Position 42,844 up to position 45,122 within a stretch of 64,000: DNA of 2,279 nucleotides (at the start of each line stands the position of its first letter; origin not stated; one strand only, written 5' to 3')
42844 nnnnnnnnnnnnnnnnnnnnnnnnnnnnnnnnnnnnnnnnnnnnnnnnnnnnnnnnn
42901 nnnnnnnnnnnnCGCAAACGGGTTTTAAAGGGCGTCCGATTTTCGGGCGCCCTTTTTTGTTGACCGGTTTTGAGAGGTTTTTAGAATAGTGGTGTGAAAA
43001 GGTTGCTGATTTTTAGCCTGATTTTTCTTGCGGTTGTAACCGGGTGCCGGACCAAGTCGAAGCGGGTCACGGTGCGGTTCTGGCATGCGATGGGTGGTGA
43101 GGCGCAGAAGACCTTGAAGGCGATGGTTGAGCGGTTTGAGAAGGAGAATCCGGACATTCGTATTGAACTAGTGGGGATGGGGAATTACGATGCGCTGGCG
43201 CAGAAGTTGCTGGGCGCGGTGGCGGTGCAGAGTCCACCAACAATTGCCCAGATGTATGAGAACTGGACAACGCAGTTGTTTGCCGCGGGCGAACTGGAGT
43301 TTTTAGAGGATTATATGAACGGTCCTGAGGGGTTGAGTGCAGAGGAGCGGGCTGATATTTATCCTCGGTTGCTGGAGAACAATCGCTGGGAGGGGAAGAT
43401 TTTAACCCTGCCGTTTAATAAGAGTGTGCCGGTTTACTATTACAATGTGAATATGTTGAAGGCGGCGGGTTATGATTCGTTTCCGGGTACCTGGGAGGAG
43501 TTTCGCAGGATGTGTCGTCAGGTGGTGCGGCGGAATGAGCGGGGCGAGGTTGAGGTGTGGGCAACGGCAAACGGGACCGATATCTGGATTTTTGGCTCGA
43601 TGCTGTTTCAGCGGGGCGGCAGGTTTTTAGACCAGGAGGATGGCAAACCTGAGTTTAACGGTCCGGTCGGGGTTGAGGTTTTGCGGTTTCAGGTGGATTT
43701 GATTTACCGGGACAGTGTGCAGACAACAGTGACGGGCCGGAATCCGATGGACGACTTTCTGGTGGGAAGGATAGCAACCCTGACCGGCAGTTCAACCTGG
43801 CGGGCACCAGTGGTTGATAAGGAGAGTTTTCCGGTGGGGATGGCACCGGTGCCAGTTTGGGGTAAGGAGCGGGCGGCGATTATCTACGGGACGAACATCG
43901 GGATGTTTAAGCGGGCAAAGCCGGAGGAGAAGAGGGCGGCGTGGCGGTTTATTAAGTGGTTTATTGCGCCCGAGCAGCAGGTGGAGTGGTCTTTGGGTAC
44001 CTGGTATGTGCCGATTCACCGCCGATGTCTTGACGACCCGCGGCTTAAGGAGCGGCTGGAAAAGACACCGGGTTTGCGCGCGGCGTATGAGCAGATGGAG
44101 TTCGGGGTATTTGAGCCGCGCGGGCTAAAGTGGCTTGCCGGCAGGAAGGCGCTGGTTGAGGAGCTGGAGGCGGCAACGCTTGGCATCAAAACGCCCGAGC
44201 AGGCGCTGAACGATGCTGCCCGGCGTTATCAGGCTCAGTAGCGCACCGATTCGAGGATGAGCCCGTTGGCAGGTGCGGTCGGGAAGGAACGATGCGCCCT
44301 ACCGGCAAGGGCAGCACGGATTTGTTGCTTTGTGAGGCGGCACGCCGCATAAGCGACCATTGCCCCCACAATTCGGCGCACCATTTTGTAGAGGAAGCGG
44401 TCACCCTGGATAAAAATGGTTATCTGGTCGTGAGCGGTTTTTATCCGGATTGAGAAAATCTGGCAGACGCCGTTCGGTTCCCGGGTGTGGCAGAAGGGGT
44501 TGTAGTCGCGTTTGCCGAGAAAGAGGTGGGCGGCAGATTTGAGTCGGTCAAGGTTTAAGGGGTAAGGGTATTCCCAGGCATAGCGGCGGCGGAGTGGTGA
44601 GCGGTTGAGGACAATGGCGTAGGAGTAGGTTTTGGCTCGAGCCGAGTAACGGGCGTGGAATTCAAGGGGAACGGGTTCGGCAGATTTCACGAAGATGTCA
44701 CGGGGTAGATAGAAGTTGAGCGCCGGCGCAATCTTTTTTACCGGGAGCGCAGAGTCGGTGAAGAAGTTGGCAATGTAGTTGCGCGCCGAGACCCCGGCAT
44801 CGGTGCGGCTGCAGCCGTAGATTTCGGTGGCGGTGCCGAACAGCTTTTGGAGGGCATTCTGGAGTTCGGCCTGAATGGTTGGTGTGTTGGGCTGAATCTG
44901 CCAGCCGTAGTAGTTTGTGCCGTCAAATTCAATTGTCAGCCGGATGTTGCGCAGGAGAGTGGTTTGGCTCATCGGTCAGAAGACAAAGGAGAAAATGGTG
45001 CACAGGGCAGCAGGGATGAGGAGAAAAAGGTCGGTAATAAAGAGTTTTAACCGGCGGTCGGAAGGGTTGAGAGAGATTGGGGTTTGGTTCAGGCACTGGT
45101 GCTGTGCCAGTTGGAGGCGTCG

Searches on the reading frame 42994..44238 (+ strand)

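Call 80: search_protein_families(library=pfam, proteins=[window:42994-44238:+], max_evalue=0.00001)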
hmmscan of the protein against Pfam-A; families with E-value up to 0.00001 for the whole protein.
window:42994-44238:+ (415 aa): 2 families
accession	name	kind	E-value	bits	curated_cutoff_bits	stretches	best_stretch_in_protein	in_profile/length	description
PF13416.11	SBP_bac_8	-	3.3e-37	129.2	27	1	43-352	1-272/279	Bacterial extracellular solute-binding protein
PF01547.30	SBP_bac_1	-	1.8e-30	107.4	26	1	38-329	7-306/307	Bacterial extracellular solute-binding protein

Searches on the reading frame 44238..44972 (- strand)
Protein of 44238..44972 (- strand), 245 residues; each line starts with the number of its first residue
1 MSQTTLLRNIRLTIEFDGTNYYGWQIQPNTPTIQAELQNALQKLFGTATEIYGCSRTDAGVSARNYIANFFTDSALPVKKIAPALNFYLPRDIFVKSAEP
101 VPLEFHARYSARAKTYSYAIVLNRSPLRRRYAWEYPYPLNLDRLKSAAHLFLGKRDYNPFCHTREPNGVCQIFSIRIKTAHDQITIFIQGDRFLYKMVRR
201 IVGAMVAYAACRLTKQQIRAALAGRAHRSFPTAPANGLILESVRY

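Call 80: search_protein_families(library=pfam, proteins=[window:44238-44972:-], max_evalue=0.00001)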
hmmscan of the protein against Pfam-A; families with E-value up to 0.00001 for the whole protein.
window:44238-44972:- (245 aa): 1 family
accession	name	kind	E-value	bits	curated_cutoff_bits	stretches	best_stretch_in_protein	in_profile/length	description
PF01416.25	PseudoU_synth_1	-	3.2e-33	114.9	23.3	2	147-245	1-107/108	tRNA pseudouridine synthase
